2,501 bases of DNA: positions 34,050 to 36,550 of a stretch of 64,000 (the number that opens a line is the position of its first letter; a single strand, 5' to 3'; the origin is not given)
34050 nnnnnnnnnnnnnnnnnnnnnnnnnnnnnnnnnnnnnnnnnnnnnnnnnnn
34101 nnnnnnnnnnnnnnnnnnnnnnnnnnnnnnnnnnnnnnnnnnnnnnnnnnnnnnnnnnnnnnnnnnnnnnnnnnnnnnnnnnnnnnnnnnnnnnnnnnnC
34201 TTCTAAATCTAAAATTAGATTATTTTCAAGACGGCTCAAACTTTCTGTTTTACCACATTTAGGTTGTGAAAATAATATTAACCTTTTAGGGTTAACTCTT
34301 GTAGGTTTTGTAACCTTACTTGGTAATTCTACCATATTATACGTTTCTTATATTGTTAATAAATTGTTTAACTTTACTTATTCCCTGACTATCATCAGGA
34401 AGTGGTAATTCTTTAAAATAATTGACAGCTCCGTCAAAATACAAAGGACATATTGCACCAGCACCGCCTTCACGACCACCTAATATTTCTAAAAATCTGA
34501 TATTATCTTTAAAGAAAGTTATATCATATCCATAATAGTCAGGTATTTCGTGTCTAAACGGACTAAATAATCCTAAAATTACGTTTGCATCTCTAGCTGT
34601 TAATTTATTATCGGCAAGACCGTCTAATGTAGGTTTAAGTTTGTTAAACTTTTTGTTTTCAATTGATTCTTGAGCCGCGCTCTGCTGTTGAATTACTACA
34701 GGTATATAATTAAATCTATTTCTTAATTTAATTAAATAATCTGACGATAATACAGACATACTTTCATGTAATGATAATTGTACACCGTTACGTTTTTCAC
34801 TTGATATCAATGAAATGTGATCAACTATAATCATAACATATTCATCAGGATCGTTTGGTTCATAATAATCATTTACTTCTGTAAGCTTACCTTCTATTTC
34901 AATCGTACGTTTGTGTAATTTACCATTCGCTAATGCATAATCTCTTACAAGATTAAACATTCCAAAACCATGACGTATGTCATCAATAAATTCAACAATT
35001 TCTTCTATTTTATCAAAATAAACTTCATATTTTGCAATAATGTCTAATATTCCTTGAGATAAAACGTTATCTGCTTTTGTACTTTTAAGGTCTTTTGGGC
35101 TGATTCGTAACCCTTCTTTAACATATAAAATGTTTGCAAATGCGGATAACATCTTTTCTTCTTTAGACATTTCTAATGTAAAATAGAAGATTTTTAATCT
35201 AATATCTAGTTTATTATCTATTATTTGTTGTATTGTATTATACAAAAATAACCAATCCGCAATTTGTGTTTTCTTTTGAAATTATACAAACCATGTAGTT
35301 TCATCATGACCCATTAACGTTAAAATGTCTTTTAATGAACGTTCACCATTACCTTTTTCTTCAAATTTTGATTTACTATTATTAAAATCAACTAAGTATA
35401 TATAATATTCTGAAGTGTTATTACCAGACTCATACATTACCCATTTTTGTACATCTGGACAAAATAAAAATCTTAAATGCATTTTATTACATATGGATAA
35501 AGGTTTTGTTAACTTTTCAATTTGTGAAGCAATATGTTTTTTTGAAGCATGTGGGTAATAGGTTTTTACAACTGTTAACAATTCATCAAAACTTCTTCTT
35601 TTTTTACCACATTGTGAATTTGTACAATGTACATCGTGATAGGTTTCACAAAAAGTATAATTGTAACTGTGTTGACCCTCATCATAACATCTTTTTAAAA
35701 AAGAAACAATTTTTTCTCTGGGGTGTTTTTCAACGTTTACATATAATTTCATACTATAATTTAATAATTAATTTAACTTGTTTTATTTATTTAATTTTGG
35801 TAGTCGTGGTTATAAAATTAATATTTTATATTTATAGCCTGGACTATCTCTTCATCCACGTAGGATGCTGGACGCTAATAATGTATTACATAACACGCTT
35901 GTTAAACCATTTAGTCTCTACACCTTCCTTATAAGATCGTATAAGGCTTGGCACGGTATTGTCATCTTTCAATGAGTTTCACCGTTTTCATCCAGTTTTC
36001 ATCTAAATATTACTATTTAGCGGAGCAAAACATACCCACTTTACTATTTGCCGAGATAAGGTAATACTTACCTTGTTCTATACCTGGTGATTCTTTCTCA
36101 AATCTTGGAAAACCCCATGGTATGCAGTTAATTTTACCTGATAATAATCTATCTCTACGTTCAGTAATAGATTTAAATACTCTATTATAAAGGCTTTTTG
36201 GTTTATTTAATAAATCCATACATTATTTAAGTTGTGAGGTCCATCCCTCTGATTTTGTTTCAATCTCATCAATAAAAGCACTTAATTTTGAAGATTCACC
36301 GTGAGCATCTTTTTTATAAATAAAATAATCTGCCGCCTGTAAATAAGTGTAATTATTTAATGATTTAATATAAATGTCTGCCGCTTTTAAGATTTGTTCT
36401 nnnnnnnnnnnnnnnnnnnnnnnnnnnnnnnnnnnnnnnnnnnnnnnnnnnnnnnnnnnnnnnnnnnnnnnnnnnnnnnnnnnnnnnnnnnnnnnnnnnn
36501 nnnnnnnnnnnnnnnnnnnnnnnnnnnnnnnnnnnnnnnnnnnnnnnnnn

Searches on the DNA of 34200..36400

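Call 39: search_rna_families(source=window, start=34200, end=36400, threshold=evalue, max_evalue=1, show_alignments=2)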
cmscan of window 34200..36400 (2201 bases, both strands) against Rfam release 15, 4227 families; matches with E-value up to 1: 1.
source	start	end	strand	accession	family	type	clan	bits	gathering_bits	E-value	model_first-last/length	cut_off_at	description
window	35826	36044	-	RF00028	Intron_gpI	Intron;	-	67.1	50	2.6e-16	1-253/253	no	Group I catalytic intron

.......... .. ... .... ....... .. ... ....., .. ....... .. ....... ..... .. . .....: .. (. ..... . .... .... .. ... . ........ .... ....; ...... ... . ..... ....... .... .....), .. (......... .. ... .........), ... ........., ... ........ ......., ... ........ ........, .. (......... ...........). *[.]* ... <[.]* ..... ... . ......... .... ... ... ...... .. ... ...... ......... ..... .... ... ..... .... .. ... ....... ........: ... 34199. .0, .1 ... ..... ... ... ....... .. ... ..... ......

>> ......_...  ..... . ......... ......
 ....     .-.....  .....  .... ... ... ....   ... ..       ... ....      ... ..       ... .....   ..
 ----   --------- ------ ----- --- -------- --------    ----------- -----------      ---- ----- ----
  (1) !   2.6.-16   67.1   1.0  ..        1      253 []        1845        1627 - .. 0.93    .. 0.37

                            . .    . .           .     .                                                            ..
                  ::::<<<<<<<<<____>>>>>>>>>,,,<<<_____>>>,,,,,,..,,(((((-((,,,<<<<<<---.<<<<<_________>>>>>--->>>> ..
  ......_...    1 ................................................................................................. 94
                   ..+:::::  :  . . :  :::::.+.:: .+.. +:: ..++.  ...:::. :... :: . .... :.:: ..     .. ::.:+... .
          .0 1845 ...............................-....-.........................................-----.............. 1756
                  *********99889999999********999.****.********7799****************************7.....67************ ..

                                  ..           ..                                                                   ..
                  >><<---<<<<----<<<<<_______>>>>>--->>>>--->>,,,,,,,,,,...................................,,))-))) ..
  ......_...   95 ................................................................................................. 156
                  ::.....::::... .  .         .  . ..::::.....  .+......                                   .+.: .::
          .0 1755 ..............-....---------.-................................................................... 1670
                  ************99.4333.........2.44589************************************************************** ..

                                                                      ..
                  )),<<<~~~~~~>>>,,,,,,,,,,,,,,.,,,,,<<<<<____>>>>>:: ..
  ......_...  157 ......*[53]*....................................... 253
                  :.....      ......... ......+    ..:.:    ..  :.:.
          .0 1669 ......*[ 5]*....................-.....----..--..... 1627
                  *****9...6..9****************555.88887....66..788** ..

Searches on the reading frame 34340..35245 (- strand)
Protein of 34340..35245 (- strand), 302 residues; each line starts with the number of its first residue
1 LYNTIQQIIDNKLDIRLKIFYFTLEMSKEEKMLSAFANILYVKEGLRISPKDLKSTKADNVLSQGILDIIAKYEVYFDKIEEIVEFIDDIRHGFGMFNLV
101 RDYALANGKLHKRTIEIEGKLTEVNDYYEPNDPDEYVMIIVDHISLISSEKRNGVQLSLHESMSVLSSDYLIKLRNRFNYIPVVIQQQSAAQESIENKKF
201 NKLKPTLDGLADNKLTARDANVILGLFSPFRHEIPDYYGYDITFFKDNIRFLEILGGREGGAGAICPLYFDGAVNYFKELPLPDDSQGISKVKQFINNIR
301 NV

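Call 8: search_protein_families(library=pfam, proteins=[window:34340-35245:-], max_evalue=0.01)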
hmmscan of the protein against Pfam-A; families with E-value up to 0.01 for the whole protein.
window:34340-35245:- (302 aa): 0 families

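Call 9: search_protein_families(library=phrogs, proteins=[window:34340-35245:-], max_evalue=0.001)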
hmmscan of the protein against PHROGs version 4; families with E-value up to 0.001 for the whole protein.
window:34340-35245:- (302 aa): 2 families
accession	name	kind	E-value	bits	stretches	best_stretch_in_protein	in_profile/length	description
phrog_19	-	DNA, RNA and nucleotide metabolism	9.1e-09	35.7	1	17-287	382-587/621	DnaB-like replicative helicase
phrog_15558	-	unknown function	1.2e-07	32.2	1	59-232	173-347/403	-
